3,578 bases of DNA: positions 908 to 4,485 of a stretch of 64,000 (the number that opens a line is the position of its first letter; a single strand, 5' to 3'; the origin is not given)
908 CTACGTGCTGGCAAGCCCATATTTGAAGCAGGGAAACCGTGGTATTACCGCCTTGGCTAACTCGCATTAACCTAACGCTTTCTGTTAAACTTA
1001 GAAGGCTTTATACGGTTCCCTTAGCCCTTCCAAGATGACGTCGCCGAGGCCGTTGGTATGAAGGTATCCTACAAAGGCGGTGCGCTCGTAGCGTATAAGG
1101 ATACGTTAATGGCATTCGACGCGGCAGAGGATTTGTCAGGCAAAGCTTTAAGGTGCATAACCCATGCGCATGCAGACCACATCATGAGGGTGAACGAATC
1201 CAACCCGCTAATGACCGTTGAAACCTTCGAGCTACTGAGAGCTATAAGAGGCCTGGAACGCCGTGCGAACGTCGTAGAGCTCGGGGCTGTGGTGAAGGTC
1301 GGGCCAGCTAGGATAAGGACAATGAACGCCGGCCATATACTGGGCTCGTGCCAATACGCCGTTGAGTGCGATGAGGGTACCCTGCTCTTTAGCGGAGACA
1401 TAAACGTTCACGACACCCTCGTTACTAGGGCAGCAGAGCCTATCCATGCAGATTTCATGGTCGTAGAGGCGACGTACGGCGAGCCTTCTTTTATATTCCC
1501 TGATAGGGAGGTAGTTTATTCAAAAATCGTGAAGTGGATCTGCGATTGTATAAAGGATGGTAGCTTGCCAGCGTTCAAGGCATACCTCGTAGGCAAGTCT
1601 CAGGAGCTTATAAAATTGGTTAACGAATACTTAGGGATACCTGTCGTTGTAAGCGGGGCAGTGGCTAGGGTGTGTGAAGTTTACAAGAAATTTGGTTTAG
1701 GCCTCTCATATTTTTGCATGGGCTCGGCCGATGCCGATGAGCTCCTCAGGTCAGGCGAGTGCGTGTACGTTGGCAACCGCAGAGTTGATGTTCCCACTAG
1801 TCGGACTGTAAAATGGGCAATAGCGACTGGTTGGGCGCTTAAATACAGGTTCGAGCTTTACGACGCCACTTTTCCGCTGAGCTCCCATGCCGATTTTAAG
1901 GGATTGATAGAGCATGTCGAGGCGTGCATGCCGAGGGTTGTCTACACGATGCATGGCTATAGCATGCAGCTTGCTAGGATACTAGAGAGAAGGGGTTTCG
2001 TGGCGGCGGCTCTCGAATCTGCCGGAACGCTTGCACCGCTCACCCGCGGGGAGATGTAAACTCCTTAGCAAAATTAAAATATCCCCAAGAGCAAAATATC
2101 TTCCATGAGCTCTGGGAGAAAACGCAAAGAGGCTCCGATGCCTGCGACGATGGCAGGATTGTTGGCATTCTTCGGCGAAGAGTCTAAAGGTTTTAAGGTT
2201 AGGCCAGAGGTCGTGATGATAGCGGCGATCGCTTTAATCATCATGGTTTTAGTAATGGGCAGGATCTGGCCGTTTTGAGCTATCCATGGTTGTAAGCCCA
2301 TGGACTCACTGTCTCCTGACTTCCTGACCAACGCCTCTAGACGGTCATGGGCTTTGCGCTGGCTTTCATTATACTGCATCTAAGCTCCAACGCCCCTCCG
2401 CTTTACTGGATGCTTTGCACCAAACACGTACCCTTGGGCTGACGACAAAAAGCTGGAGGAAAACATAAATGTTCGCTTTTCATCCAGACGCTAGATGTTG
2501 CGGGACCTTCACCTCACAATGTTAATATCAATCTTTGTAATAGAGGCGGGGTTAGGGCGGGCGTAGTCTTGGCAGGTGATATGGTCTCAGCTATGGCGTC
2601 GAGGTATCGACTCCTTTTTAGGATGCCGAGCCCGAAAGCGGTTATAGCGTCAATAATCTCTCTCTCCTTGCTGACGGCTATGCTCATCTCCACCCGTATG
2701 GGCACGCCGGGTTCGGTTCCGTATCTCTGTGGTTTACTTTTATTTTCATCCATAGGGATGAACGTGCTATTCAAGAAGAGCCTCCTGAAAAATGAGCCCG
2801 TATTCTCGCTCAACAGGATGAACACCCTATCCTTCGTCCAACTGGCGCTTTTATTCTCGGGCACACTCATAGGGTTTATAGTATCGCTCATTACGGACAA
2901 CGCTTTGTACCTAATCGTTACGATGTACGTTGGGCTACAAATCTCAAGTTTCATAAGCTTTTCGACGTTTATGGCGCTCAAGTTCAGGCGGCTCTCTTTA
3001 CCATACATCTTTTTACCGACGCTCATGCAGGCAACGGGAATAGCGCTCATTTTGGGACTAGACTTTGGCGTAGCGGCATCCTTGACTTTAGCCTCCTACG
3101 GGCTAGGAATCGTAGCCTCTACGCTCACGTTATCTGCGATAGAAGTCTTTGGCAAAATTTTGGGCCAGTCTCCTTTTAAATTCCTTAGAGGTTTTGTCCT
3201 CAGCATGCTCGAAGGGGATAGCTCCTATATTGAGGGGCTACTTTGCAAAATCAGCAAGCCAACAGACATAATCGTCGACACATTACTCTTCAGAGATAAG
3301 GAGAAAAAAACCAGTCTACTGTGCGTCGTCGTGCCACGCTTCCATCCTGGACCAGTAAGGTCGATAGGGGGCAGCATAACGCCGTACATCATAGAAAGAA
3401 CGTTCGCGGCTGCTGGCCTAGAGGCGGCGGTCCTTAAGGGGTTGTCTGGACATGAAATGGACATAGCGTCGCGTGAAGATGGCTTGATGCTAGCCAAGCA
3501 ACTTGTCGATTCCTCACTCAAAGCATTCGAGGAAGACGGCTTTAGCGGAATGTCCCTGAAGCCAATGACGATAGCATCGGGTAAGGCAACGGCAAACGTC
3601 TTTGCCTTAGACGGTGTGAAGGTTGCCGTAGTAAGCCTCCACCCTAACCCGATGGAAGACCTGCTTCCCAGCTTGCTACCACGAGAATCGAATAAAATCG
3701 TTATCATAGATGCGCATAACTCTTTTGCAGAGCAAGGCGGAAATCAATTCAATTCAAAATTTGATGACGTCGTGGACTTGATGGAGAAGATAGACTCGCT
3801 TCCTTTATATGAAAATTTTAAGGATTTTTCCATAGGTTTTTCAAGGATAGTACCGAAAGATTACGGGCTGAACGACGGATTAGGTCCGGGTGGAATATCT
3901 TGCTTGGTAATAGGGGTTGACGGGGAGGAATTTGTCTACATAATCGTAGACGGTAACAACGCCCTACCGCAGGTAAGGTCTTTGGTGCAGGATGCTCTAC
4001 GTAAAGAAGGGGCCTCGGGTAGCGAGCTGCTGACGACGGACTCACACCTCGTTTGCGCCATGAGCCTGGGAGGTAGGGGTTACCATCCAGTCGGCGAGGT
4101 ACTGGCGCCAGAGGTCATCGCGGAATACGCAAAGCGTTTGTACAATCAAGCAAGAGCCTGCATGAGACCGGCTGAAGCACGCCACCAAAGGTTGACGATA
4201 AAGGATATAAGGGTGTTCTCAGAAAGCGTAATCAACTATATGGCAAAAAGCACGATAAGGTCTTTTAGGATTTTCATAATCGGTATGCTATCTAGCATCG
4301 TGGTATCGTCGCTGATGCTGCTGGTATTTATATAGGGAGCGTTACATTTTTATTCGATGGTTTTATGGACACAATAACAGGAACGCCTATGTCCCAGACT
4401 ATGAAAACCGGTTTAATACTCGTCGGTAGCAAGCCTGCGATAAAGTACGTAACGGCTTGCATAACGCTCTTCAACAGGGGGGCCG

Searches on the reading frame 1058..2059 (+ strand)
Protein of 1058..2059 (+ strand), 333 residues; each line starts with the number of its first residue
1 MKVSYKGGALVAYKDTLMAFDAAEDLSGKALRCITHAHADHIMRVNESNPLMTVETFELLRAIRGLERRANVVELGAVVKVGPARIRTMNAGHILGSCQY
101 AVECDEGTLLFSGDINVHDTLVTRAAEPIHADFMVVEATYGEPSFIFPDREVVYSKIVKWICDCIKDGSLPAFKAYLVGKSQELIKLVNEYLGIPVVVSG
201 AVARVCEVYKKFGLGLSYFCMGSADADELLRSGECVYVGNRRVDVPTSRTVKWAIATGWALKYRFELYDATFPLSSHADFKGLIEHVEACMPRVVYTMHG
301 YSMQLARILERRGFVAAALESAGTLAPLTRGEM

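Call 45: search_protein_families(library=pfam, max_evalue=1, proteins=[window:1058-2059:+])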
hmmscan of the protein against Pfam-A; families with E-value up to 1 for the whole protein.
window:1058-2059:+ (333 aa): 3 families
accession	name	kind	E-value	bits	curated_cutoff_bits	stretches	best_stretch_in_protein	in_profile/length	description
PF07521.17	RMMBL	-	0.0066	16.9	21.6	1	271-300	10-40/63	Zn-dependent metallo-hydrolase RNA specificity domain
PF00753.33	Lactamase_B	-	0.013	15.9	22.7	0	66-115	101-150/196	Metallo-beta-lactamase superfamily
PF12706.13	Lactamase_B_2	-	0.026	14.5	27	1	34-143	36-169/200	Beta-lactamase superfamily domain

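Call 66: find_encoding_contigs(protein=window:1058-2059:+, flank=3000, max_places=10)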
Protein window:1058-2059:+ (333 aa): 2 contigs read that carry it; 2 places shown.
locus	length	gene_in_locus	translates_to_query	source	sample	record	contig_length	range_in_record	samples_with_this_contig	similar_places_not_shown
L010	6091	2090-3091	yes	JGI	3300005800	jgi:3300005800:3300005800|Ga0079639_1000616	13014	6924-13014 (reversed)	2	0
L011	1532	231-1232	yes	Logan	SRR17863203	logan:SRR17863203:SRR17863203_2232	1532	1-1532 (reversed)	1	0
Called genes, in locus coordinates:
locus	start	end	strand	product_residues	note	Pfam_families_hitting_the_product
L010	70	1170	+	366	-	PF01264:Chorismate_synt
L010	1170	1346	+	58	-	-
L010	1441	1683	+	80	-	PF01022:HTH_5, PF08279:HTH_11 (weak), PF13412:HTH_24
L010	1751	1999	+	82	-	-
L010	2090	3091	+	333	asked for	-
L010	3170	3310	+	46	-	PF03911:Sec61_beta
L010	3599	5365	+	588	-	PF09843:DUF2070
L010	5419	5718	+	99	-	PF01918:Alba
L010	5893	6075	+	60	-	PF00935:Ribosomal_L44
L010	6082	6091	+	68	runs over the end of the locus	PF01667:Ribosomal_S27e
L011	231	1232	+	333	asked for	-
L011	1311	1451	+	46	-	PF03911:Sec61_beta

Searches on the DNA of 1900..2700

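Call 10: search_rna_families(source=window, start=1900, end=2700, threshold=evalue, max_evalue=10)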
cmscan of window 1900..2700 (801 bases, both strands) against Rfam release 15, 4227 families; matches with E-value up to 10: 2.
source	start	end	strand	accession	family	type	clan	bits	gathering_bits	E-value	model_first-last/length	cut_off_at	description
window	2533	2553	+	RF02172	RFPL3-AS1_2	Gene; lncRNA;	-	11.7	40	2.9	1-71/71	no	RFPL3 antisense RNA 1 conserved region 2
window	2174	2233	+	RF01129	sR44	Gene; snRNA; snoRNA; CD-box;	-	11.4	45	5.3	1-55/55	no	Small nucleolar RNA sR44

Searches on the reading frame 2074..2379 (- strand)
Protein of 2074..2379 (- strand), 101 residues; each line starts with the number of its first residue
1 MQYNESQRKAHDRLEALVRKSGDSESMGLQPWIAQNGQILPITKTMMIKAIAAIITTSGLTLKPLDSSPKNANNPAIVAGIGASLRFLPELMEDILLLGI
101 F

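Call 65: find_encoding_contigs(protein=window:2074-2379:-, flank=3000, max_places=10)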
Protein window:2074-2379:- (101 aa): no gene with exactly this product is on record in the collection.

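Call 72: search_protein_families(library=pfam, max_evalue=10, proteins=[window:2077-2379:-])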
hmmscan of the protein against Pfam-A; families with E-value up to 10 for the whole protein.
seq(101 aa): 0 families

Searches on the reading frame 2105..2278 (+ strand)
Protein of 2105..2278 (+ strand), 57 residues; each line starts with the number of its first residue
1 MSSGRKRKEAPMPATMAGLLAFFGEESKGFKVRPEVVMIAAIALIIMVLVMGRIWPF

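Call 45: search_protein_families(library=pfam, max_evalue=1, proteins=[window:2105-2278:+])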
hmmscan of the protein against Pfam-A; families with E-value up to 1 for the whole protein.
window:2105-2278:+ (57 aa): 1 family
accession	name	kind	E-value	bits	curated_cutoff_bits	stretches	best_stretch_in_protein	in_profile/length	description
PF03911.21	Sec61_beta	-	3.9e-12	46.4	27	1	15-51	1-37/41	Sec61beta family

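Call 47: find_encoding_contigs(protein=window:2105-2278:+, flank=3000, max_places=10)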
Protein window:2105-2278:+ (57 aa): no gene with exactly this product is on record in the collection.

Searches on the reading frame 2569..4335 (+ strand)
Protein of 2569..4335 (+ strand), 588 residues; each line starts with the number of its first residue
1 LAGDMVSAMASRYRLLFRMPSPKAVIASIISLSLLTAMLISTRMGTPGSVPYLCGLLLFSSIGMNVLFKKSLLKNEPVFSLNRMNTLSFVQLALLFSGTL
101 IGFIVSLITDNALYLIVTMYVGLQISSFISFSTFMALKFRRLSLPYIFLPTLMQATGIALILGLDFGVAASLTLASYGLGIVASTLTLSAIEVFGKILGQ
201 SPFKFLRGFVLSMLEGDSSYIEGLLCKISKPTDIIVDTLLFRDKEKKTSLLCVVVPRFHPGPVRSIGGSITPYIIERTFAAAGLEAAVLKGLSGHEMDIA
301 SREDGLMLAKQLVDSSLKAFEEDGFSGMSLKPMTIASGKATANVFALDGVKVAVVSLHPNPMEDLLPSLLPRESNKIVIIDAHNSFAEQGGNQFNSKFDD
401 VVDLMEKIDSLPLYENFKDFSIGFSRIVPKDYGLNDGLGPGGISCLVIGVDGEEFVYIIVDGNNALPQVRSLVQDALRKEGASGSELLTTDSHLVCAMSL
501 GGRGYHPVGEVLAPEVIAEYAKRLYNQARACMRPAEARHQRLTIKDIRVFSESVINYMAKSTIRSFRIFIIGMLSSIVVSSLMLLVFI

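Call 36: find_related_loci(query=window:2569-4335:+, collection=genome_contigs, flank=4000)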
Query window:2569-4335:+ (588 aa) in genome_contigs; peptide patterns used: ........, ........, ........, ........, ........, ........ (x = any residue, [..] = any of these).
133 stretches matched a pattern; 2 encode a relative of the query (tblastn E <= 1e-3); 2 distinct loci.
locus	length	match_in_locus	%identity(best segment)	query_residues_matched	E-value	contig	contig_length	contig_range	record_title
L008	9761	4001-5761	78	1-588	0e+0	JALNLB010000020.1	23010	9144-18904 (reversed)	MAG: Candidatus Terraquivivens ruidianensis isolate JZ-2.bins.210.201808 NODE_3767_length_23010_cov_1.634445, whole geno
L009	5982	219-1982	71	1-588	0e+0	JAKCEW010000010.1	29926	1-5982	MAG: Candidatus Terraquivivens yellowstonensis isolate LGB-05.bin.49 NODE_467_length_29926_cov_57.385123, whole genome s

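Call 45: search_protein_families(library=pfam, max_evalue=1, proteins=[window:2569-4335:+])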
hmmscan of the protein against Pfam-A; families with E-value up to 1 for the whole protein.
window:2569-4335:+ (588 aa): 1 family
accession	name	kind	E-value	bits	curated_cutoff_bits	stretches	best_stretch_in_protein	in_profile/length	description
PF09843.14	DUF2070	-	4.5e-85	286.5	30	1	10-582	2-559/561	Predicted membrane protein (DUF2070)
